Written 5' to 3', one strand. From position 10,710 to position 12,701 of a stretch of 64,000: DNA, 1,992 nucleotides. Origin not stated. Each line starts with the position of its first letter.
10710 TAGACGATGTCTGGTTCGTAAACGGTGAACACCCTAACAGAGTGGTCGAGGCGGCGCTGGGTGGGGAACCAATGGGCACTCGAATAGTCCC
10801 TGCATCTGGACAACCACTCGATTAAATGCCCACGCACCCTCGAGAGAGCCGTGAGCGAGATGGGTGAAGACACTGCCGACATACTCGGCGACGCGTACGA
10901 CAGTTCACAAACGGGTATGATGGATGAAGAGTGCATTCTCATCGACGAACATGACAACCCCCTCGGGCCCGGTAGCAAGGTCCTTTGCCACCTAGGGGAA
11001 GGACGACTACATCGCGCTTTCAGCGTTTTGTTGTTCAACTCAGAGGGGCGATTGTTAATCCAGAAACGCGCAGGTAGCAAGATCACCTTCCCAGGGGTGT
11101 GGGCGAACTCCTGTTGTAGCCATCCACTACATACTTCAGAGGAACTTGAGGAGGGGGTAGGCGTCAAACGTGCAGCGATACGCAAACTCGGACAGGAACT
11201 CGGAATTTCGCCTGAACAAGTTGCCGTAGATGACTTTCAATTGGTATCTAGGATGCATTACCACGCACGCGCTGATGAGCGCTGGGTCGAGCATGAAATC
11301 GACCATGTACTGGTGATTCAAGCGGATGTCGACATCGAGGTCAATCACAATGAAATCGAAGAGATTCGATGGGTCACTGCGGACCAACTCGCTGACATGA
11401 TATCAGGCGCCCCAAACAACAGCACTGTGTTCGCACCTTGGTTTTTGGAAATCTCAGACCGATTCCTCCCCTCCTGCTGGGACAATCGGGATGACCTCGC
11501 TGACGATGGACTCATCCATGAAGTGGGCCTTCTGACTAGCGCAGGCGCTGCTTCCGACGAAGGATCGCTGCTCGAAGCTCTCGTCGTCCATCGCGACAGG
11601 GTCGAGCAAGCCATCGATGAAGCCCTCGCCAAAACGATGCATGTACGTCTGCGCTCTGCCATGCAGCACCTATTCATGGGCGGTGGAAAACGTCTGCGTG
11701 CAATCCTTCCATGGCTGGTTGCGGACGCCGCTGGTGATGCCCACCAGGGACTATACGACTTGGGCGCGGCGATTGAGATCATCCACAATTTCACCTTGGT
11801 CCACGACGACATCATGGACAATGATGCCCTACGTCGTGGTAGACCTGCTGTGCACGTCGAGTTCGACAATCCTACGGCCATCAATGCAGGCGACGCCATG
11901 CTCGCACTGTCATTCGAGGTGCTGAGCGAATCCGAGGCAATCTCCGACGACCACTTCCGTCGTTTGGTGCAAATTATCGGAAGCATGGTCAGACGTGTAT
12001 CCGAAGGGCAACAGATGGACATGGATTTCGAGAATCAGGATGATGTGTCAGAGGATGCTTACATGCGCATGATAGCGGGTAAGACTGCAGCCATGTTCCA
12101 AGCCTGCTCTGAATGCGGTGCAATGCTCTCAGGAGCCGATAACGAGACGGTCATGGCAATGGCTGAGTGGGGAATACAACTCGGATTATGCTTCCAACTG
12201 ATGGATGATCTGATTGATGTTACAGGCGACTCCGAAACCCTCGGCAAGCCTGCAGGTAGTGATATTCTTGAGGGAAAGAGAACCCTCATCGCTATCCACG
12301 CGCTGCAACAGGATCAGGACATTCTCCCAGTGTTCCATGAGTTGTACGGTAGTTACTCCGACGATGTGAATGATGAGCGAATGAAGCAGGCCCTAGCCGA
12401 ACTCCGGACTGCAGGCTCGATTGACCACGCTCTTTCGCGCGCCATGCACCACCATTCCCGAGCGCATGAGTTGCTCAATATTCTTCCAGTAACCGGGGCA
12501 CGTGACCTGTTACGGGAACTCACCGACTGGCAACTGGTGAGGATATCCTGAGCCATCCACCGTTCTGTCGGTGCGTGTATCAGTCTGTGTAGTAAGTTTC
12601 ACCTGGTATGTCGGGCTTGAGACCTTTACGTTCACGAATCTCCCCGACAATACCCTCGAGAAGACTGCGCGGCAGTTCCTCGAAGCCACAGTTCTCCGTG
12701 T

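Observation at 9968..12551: Isopentenyl phosphate kinase followed by a single-ORF fusion of type-1 IPP isomerase and GGPP synthase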

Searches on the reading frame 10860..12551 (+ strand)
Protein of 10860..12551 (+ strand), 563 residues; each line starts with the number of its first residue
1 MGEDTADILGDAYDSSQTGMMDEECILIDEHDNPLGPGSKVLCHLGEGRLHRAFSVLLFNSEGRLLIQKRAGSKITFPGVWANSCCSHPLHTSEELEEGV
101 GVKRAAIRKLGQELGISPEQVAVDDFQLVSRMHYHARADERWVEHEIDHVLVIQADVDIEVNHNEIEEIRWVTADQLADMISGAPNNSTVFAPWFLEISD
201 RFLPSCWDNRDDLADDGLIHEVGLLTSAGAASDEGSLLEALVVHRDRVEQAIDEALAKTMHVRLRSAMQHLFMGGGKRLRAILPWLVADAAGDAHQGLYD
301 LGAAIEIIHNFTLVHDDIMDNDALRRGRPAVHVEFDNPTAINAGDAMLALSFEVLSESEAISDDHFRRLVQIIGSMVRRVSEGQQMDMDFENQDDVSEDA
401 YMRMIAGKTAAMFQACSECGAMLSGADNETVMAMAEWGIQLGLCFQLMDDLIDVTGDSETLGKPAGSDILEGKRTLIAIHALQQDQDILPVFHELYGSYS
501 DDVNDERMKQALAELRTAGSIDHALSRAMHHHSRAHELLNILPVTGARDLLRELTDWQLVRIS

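Call 3: search_protein_families(library=pfam, proteins=[window:10860-12551:+], max_evalue=0.01)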
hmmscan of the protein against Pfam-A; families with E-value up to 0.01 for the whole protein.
window:10860-12551:+ (563 aa): 2 families
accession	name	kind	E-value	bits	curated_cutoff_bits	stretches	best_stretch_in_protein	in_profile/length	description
PF00348.22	polyprenyl_synt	-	1.6e-72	244.2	27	1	263-514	3-250/251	Polyprenyl synthetase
PF00293.34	NUDIX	-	7.4e-18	65.3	21.1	1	50-183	2-122/134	NUDIX domain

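Call 4: search_protein_families(library=ncbifam, proteins=[window:10860-12551:+], max_evalue=0.01)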
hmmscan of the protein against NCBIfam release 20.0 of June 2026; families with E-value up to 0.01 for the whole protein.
window:10860-12551:+ (563 aa): 21 families
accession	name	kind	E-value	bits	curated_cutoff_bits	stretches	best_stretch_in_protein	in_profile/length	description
NF040698.1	IdsA_Meth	equivalog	3.2e-81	273.1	468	1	239-561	5-326/328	short chain isoprenyl diphosphate synthase IdsA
NF041003.1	GGPP_syn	equivalog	1.4e-76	257.7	500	1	247-557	12-320/326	geranylgeranyl diphosphate synthase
NF040789.2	gerfarn_diphsyn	equivalog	9.4e-73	245.3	560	1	237-559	7-341/345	geranylfarnesyl diphosphate synthase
NF041169.1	f2_encap_cargo4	exception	2.4e-69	234.1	450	1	243-557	7-328/334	family 2 encapsulin nanocompartment cargo protein polyprenyl transferase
NF045485.1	FPPsyn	subfamily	4.2e-56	190.2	275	1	244-488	4-254/288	farnesyl diphosphate synthase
NF045549.1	GGPPsyn_IdsB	equivalog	3.8e-54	184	475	1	275-527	64-313/346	geranylgeranyl diphosphate synthase IdsB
TIGR02748.1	GerC3_HepT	equivalog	1.2e-51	175.8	456.55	1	246-556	14-312/319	heptaprenyl diphosphate synthase component II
TIGR02749.1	prenyl_cyano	equivalog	2.2e-51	174.8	383.2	1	255-562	23-321/322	solanesyl diphosphate synthase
NF045628.1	HxpDPsynlarge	equivalog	9.4e-50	169.4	500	1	246-561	6-309/311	hexaprenyl-diphosphate synthase large subunit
TIGR02150.1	IPP_isom_1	equivalog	1.8e-48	164.4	105.8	1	25-197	1-157/159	isopentenyl-diphosphate delta-isomerase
NF045685.1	GGPPSynCrtE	equivalog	2.2e-47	161.5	460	1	241-486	7-257/293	geranylgeranyl diphosphate synthase CrtE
NF008140.0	PRK10888.1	equivalog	2.6e-45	155.1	412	1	250-555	19-315/323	octaprenyl diphosphate synthase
NF002995.0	PRK03759.1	equivalog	2.1e-43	148.1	127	1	20-196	4-166/185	isopentenyl-diphosphate Delta-isomerase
NF042417.1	NPPPS_Mycobact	equivalog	4e-43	147.7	600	1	243-561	24-333/335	nonaprenyl/(2E,6E)-farnesyl/geranylgeranyl diphosphat synthase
NF007877.0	PRK10581.1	equivalog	4.3e-38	131.2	321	1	240-486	6-260/299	(2E,6E)-farnesyl diphosphate synthase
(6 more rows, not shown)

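Call 5: find_homologous_proteins(query=window:10860-12551:+, max_evalue=1e-10)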
Query window:10860-12551:+ (563 aa): 5844 proteins with E <= 1e-10 among 8000 candidates; the best 120 are listed.
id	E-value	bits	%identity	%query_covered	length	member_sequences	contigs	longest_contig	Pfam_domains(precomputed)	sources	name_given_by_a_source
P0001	0.0e+0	1264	100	100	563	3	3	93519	PF00348.23,PF00293.35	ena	-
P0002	0.0e+0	1135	89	100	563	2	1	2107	PF00348.23,PF00293.35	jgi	jgi:isopentenyl-diphosphate delta-isomerase type 1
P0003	0.0e+0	1132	89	100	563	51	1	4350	PF00348.23,PF00293.35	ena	-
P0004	0.0e+0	1130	89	100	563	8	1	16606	PF00348.23,PF00293.35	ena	-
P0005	0.0e+0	1035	81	100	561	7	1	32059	PF00348.23,PF00293.35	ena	-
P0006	5.6e-250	849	89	74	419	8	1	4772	PF00348.23,PF00293.35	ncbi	ncbi:MAG: hypothetical protein CXX71_05825, partial [Methanobacteriota archaeon]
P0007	1.2e-224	765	63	99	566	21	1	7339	PF00348.23,PF00293.35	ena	-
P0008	1.7e-224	765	62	100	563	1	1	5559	PF00348.23,PF00293.35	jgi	jgi:geranylgeranyl diphosphate synthase type I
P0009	4.0e-224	763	62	100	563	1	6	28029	PF00348.23,PF00293.35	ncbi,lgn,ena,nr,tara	ncbi:MAG TPA: isopentenyl-diphosphate delta-isomerase [Candidatus Thalassarchaeaceae archaeon]|nr:is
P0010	6.9e-224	763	61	100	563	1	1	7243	PF00348.23,PF00293.35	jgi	-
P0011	1.6e-223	761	63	99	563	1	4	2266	PF00348.23,PF00293.35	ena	-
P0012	7.2e-223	759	62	100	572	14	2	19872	PF00348.23,PF00293.35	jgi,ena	jgi:geranylgeranyl diphosphate synthase type I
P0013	8.6e-223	759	61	99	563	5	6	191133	PF00348.23,PF00293.35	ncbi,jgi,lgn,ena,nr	ncbi:MAG: isopentenyl-diphosphate delta-isomerase [Euryarchaeota archaeon]|jgi:isopentenyl-diphospha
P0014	6.3e-222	756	62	100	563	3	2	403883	PF00348.23,PF00293.35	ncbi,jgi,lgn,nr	ncbi:MAG: isopentenyl-diphosphate delta-isomerase [Candidatus Thalassarchaeaceae archaeon]|jgi:geran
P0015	9.3e-222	756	61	100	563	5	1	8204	PF00348.23,PF00293.35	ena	-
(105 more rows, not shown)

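Call 6: search_solved_structures(query=window:10860-12551:+, show_alignments=2, max_evalue=1e-10)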
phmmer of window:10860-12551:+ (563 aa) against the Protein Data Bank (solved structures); distinct sequences matched with E-value up to 1e-10: 158 (the best 60 are shown).
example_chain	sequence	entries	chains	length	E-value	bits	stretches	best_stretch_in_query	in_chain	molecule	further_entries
5jfq_A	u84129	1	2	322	6.2e-58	200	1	235-560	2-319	Geranylgeranyl Pyrophosphate Synthetase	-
1wy0_A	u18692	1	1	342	1e-55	192.7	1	262-552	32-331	geranylgeranyl pyrophosphate synthetase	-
2icj_A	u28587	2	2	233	1.5e-52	182.2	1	10-213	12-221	Isopentenyl-diphosphate delta isomerase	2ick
2dho_A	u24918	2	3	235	2e-52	181.9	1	12-213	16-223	Isopentenyl-diphosphate delta-isomerase 1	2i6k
6kd7_A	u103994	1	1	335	1.2e-48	169.3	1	264-559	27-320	Polyprenyl synthetase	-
2pny_A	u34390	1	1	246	3.4e-45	158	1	6-221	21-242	Isopentenyl-diphosphate Delta-isomerase 2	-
3oyr_A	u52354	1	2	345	1.9e-42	148.9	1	265-561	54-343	Trans-isoprenyl diphosphate synthase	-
4lob_A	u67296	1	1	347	2e-42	148.8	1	249-562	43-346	Polyprenyl synthetase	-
3mzv_A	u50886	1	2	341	2.2e-42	148.7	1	236-562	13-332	Decaprenyl diphosphate synthase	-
5ze6_A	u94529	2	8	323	7.1e-42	147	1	267-552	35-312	Octaprenyl diphosphate synthase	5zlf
3wjk_A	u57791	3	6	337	7.9e-42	146.8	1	267-552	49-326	Octaprenyl diphosphate synthase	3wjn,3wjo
4jxn_A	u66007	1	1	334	2.2e-41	145.4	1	248-562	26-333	Octaprenyl-diphosphate synthase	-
2h8o_A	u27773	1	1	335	1.3e-40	142.8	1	238-481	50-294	Geranyltranstransferase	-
4f62_A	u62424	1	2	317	9.7e-39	136.7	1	245-517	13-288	Geranyltranstransferase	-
3rmg_A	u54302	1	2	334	4e-38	134.6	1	260-560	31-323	Octaprenyl-diphosphate synthase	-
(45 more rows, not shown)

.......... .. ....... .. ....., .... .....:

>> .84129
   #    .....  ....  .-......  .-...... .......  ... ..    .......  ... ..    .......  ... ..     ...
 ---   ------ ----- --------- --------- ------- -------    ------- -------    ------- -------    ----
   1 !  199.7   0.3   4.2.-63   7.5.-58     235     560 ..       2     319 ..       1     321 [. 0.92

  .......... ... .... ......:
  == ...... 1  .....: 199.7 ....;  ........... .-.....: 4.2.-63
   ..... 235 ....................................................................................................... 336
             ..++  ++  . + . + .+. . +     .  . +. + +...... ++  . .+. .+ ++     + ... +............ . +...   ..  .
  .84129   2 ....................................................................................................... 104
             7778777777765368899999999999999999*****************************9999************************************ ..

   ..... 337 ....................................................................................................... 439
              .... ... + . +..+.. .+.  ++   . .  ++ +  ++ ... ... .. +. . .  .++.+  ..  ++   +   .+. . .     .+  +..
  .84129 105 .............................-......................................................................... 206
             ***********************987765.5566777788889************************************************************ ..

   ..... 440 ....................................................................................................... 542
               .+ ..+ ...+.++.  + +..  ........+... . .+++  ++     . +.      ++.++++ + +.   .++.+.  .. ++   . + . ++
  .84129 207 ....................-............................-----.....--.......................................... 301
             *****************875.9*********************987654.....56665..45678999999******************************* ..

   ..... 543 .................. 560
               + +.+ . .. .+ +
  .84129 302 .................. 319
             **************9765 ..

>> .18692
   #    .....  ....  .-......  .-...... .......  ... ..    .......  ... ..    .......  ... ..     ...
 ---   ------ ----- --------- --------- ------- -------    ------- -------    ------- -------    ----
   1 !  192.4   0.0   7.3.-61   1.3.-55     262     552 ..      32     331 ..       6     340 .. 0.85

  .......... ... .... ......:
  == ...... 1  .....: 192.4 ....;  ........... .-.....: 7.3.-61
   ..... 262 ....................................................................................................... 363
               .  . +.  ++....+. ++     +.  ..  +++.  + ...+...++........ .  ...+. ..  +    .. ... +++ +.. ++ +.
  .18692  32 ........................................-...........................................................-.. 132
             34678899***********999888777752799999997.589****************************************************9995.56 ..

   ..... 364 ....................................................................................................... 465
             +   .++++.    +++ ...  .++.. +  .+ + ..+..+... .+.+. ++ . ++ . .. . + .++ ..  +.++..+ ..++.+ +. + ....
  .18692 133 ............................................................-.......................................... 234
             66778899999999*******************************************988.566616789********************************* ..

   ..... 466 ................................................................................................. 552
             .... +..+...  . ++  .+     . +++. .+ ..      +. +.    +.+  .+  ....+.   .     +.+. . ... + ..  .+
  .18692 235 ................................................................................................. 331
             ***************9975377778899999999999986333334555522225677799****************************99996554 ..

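Call 18: find_encoding_contigs(protein=P0001, flank=10000, max_places=4)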
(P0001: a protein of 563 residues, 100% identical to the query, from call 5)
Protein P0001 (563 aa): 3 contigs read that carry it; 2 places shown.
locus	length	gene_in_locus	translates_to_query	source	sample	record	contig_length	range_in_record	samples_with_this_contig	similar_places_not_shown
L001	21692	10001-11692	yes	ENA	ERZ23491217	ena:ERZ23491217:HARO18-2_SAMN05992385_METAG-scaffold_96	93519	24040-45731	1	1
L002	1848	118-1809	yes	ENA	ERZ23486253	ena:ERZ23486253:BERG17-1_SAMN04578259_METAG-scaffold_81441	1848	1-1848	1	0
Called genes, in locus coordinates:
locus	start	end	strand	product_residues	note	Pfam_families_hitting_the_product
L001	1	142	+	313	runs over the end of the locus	PF02779:Transket_pyr, PF02780:Transketolase_C, PF22613:Transketolase_C_1 (weak)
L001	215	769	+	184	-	-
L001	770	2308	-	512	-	PF00587:tRNA-synt_2b, PF03129:HGTP_anticodon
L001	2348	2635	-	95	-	PF26604:CBU_0592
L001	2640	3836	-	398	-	PF02441:Flavoprotein, PF04127:DFP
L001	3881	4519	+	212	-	-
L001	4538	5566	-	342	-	PF06723:MreB_Mbl, PF25216:Volactin (faint), PF25229:Salactin, PF00022:Actin (weak), PF21522:MreB-like_C (faint)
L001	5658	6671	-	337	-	-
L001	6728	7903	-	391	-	PF00108:Thiolase_N, PF02803:Thiolase_C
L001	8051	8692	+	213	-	PF01885:PTS_2-RNA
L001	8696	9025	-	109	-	-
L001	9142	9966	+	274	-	PF00696:AA_kinase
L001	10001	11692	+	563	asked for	PF00293:NUDIX, PF00348:polyprenyl_synt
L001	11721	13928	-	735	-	PF00009:GTP_EFTU, PF22042:EF-G_D2, PF03144:GTP_EFTU_D2, PF14492:EFG_III, PF03764:EFG_IV, PF00679:EFG_C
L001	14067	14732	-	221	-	PF00177:Ribosomal_S7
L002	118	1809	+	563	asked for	PF00293:NUDIX, PF00348:polyprenyl_synt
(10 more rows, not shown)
